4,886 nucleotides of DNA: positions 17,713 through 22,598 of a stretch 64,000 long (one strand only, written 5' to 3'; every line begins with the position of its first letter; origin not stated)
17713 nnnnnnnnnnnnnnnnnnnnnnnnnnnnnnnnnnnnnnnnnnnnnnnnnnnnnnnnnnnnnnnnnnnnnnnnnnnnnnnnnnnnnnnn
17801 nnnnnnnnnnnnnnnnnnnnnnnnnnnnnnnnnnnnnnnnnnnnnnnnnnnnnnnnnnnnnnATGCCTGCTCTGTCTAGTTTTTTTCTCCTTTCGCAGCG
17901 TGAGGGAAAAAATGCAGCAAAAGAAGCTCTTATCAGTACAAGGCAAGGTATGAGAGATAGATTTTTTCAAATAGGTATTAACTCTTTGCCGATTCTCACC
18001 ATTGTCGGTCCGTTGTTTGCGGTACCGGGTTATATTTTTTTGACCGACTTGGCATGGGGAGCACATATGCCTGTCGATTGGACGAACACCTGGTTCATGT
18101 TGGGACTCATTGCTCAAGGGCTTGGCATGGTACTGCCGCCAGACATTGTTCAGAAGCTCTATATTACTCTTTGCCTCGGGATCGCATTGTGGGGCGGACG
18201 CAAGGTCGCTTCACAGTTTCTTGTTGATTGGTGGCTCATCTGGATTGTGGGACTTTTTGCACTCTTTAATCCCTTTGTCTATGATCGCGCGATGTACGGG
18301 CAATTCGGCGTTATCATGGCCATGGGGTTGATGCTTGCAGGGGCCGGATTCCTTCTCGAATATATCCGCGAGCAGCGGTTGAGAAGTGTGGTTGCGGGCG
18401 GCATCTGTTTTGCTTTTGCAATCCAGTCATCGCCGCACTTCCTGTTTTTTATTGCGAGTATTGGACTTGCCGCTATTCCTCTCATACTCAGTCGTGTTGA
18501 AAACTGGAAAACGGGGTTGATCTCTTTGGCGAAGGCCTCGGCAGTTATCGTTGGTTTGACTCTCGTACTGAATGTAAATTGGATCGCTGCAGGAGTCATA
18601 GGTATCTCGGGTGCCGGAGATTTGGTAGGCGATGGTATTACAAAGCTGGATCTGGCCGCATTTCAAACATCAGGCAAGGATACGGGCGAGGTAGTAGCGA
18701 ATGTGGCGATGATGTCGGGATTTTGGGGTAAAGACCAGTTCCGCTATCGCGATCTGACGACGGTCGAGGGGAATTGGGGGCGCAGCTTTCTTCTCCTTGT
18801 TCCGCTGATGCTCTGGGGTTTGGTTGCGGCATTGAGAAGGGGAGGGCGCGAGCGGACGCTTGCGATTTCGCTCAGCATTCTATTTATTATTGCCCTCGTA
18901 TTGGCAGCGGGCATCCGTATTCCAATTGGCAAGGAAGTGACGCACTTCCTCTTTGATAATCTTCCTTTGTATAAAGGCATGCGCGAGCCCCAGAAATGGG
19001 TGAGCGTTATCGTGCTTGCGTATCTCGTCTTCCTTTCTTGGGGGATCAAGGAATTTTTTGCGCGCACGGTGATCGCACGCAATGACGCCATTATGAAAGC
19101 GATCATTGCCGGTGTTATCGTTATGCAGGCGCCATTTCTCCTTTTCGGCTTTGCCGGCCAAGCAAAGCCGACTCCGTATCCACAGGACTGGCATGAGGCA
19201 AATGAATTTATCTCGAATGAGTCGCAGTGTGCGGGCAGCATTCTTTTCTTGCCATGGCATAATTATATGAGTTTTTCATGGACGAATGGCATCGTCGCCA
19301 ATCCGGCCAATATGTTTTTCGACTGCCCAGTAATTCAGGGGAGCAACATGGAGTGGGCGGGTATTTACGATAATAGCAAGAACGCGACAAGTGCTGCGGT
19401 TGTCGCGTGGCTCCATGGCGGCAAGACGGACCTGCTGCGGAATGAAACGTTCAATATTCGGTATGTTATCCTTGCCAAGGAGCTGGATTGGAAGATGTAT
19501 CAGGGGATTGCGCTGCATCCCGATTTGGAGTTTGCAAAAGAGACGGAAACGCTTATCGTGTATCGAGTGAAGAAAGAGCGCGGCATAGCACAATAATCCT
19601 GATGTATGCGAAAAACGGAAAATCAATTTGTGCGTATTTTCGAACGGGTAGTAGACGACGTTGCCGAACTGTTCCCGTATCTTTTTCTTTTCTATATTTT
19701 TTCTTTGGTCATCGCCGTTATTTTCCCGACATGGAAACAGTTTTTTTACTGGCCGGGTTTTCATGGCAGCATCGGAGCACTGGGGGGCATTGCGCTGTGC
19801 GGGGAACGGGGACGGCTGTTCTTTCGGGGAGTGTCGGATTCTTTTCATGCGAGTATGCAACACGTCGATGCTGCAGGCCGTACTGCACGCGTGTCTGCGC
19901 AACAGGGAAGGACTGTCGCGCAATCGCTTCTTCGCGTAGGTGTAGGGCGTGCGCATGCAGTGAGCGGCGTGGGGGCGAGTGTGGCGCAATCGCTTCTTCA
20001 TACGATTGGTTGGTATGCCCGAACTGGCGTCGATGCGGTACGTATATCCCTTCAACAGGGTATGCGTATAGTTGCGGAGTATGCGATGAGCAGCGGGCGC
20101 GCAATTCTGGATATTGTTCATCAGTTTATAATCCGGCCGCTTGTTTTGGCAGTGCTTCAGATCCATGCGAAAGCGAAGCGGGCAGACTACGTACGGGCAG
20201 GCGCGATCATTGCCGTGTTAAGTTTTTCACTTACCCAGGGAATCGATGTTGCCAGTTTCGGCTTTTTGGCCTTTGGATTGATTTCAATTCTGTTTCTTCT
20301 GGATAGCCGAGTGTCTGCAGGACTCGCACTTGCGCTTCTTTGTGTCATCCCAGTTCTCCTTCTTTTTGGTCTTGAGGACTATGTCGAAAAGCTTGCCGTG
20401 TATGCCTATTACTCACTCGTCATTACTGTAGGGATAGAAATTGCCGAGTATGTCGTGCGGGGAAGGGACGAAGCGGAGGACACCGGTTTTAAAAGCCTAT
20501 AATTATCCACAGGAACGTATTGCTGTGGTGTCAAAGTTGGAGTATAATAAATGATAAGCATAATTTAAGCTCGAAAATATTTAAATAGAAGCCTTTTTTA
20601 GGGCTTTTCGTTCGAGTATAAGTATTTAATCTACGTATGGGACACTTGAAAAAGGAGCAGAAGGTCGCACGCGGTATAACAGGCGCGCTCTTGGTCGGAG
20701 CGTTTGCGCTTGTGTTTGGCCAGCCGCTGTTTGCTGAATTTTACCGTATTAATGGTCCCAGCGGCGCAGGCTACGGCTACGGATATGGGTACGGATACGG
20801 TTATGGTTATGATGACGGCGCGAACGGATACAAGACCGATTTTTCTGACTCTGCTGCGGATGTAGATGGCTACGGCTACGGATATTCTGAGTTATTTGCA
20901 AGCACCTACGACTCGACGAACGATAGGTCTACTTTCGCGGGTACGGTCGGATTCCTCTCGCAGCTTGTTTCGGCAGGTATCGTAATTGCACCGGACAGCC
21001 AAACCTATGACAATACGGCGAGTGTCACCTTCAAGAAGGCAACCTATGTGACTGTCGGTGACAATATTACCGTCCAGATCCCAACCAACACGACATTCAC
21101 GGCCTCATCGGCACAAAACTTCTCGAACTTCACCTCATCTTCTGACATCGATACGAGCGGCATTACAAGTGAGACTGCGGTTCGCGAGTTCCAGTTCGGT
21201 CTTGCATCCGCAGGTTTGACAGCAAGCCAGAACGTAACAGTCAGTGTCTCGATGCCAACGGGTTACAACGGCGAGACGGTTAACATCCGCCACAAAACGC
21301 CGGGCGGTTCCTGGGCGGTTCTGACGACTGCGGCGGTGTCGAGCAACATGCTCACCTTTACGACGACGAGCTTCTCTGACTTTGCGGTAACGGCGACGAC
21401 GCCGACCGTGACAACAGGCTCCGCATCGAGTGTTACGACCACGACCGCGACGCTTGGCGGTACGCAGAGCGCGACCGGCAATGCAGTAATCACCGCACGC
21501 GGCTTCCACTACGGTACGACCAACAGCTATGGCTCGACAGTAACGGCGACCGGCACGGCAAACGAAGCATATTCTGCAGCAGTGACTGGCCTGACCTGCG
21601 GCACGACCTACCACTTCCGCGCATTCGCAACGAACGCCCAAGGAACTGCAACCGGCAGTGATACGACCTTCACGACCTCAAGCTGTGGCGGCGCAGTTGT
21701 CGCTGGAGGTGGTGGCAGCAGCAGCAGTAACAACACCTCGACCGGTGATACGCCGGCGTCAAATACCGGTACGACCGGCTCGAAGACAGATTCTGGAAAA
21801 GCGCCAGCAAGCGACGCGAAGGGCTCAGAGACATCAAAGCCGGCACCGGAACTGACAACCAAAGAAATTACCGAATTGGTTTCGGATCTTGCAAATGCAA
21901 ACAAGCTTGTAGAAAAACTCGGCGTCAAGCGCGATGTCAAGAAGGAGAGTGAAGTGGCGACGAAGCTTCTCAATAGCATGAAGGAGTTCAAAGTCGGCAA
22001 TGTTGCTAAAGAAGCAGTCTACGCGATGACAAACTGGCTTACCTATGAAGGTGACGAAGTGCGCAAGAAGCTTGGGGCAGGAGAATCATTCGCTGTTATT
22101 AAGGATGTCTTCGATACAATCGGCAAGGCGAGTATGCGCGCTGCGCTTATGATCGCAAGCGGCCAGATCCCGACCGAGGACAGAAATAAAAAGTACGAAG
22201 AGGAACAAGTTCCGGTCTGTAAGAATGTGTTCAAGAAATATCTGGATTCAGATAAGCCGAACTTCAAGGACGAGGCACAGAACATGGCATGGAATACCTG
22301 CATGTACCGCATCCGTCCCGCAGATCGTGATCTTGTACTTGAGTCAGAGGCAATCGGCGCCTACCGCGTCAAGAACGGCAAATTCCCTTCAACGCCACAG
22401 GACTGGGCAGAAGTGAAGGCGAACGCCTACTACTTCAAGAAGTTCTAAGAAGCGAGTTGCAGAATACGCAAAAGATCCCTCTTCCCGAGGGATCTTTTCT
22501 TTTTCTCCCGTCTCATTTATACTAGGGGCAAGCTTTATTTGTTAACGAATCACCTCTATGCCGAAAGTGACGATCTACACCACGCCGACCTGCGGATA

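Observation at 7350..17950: Low-GC gene block inside a GC-rich glycan locus, encoding an unusual activated-polyol or sugar-phosphate decoration pathway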

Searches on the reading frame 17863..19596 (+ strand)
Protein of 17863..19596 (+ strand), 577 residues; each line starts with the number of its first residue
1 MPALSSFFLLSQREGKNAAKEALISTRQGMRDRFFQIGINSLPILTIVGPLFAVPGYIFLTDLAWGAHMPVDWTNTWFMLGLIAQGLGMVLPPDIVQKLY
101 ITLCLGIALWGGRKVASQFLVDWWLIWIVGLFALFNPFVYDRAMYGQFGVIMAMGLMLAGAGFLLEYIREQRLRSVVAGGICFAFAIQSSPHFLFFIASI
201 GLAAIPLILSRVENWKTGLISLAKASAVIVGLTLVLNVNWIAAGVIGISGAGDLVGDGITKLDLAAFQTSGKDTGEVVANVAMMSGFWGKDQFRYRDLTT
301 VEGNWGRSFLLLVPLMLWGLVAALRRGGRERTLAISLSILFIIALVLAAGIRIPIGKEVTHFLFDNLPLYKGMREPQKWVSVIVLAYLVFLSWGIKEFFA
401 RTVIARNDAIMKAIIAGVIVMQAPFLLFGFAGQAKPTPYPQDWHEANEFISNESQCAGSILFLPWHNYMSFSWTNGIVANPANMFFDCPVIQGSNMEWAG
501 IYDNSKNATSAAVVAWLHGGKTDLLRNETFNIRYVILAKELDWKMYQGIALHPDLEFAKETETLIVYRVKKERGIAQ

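Call 12: search_protein_families(library=pfam, proteins=[window:17863-19596:+], max_evalue=0.01)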
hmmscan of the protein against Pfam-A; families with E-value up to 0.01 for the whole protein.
window:17863-19596:+ (577 aa): 0 families

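Call 67: search_protein_families(library=pfam, proteins=[window:17863-19596:+], max_evalue=10)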
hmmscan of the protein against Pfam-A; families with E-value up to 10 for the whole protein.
window:17863-19596:+ (577 aa): 0 families
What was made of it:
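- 17950..19596 (+): Second polytopic membrane protein at host GC (0.50). Its ATG overlaps the mem1 stop (ATGA), marking the 3' junction. Possibly a second GT-C-like enzyme. No Pfam hit (calls 12, 67).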

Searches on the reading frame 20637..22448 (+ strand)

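Call 12: search_protein_families(library=pfam, proteins=[window:20637-22448:+], max_evalue=0.01)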
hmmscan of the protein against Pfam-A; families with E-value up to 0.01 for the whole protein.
window:20637-22448:+ (603 aa): 1 family
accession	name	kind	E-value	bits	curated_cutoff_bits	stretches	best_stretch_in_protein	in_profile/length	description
PF00041.27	fn3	-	0.004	17.8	25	0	261-345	6-82/84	Fibronectin type III domain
